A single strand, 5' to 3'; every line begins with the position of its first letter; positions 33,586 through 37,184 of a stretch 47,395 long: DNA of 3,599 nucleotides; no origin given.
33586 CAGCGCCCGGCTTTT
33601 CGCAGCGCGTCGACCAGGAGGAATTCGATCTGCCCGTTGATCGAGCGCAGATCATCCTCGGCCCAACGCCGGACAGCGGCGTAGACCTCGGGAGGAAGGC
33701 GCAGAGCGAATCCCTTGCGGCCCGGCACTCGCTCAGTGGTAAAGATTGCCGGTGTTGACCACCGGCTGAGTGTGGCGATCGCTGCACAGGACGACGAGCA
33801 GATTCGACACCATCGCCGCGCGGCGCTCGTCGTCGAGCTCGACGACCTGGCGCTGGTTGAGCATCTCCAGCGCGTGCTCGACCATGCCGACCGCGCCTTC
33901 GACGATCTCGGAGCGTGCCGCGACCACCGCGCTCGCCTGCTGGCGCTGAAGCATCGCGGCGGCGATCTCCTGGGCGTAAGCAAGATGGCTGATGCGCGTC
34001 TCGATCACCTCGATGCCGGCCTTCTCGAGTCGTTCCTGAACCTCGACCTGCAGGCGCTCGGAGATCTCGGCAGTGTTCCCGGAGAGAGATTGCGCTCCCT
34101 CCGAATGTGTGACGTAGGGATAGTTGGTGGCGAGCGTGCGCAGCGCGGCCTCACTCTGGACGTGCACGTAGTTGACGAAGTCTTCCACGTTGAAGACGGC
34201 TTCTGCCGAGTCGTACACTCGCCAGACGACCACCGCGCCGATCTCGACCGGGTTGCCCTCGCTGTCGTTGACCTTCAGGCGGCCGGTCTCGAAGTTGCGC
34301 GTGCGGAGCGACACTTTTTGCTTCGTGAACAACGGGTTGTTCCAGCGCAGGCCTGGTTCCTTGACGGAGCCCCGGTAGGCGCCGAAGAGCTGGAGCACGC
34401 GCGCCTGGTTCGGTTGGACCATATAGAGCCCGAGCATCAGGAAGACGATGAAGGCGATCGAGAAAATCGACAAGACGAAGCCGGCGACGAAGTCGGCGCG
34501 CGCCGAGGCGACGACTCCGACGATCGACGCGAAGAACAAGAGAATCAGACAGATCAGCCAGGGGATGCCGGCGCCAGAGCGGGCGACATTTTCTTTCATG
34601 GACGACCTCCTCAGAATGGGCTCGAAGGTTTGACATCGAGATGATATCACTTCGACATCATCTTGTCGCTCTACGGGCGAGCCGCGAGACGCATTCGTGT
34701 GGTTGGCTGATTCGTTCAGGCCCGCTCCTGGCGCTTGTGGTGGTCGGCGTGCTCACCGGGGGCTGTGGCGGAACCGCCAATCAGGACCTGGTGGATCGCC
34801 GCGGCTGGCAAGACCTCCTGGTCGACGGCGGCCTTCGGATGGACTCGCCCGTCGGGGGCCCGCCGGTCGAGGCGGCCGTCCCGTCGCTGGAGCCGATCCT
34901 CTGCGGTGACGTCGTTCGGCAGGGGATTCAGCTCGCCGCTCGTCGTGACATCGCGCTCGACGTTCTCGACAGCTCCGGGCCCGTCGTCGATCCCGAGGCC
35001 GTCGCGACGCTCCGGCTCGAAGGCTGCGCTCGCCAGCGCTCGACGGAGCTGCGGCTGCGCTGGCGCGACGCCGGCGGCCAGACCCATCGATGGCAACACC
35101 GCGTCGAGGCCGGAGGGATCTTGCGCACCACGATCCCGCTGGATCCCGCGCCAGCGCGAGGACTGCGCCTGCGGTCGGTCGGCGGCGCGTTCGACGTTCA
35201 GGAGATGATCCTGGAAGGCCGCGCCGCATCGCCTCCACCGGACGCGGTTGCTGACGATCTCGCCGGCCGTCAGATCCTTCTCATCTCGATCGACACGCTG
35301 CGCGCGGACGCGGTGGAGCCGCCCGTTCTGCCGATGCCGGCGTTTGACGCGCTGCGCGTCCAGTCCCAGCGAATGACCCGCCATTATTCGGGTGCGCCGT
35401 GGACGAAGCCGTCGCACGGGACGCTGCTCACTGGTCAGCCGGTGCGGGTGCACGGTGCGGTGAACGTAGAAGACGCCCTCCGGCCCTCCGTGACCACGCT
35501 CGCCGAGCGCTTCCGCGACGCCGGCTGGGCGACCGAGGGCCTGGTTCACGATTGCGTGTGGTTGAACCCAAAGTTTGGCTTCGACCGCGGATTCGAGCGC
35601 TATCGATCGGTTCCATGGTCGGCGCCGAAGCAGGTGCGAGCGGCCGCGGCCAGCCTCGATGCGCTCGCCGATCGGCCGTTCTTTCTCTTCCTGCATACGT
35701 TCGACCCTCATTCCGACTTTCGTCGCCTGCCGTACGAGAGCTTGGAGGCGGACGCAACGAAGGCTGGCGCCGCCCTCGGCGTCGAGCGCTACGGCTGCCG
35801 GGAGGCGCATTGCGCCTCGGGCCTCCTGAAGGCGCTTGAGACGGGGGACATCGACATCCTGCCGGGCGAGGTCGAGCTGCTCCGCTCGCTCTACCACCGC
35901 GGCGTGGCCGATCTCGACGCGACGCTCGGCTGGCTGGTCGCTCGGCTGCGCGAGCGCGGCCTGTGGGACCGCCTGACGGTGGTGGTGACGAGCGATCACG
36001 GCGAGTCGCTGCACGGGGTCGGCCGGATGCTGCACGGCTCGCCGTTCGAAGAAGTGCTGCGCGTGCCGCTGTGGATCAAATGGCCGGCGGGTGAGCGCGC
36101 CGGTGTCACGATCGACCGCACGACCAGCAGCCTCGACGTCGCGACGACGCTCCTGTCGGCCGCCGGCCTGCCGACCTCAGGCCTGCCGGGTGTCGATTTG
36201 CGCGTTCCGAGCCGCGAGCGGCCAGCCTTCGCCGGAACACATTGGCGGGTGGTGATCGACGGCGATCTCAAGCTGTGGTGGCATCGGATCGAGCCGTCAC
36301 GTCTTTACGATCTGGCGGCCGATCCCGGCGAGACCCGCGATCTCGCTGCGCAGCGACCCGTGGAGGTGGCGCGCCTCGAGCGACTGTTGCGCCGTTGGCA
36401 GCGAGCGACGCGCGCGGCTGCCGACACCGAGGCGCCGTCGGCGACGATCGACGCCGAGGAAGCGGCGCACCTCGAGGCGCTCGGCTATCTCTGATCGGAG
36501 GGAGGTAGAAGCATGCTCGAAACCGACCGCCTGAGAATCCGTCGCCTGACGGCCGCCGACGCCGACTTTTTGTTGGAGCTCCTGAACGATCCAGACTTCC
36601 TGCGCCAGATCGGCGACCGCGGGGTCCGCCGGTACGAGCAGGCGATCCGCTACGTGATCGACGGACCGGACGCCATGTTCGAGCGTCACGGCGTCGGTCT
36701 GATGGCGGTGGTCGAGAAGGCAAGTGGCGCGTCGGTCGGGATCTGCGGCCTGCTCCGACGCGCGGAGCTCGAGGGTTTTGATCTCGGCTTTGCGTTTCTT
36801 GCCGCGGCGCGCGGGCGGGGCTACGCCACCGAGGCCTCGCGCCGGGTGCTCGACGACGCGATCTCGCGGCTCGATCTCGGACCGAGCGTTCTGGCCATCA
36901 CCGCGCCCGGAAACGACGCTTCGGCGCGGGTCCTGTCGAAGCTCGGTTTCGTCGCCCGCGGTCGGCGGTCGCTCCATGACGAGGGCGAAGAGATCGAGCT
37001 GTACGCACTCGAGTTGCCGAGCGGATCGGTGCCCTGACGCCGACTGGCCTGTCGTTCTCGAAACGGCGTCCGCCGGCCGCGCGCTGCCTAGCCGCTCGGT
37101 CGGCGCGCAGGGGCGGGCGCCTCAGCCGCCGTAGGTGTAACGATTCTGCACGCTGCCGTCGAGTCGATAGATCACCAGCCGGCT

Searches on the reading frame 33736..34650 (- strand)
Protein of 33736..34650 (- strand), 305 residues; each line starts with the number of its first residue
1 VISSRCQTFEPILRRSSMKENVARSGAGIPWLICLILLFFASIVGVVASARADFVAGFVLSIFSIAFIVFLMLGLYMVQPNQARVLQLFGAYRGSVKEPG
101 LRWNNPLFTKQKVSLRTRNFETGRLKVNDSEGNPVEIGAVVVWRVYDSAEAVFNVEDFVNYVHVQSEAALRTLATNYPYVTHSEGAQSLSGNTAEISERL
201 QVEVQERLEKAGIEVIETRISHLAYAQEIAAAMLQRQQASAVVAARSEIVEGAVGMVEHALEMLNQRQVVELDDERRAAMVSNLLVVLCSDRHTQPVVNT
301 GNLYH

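Call 60: search_protein_families(library=pfam, proteins=[window:33736-34650:-], max_evalue=0.001)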
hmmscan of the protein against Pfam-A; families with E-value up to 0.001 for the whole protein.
window:33736-34650:- (305 aa): 1 family
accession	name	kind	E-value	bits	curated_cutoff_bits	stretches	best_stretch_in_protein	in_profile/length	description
PF01145.31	Band_7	-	2.2e-26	93.4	23.6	1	77-245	2-167/176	SPFH domain / Band 7 family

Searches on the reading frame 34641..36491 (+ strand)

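Call 60: search_protein_families(library=pfam, proteins=[window:34641-36491:+], max_evalue=0.001)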
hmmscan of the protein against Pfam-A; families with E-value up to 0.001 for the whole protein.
window:34641-36491:+ (617 aa): 3 families
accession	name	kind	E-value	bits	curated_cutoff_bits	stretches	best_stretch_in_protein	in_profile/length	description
PF00884.28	Sulfatase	-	5.4e-29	101.9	25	1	212-509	3-300/301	Sulfatase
PF01663.27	Phosphodiest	-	1.6e-13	51.4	23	1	213-454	2-220/342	Type I phosphodiesterase / nucleotide pyrophosphatase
PF16347.10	SGSH_C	-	1.1e-06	29.4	29.3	1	469-511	12-54/154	N-sulphoglucosamine sulphohydrolase, C-terminal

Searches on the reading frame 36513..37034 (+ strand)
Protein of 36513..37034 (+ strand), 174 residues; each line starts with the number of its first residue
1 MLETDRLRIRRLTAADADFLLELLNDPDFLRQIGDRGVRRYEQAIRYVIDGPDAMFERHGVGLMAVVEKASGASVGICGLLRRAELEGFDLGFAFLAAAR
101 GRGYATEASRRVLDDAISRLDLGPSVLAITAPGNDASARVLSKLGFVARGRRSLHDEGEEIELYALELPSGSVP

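Call 60: search_protein_families(library=pfam, proteins=[window:36513-37034:+], max_evalue=0.001)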
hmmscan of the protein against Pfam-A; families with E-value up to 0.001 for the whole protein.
window:36513-37034:+ (174 aa): 3 families
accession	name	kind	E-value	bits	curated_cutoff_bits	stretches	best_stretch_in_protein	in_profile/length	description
PF13302.13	Acetyltransf_3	-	2e-24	87.3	25.4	1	6-147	1-138/138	Acetyltransferase (GNAT) domain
PF00583.31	Acetyltransf_1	-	4.3e-06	27.4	20.7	1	64-146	36-116/116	Acetyltransferase (GNAT) family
PF08445.16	FR47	-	0.00078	19.8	22.1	0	98-149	32-80/86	FR47-like protein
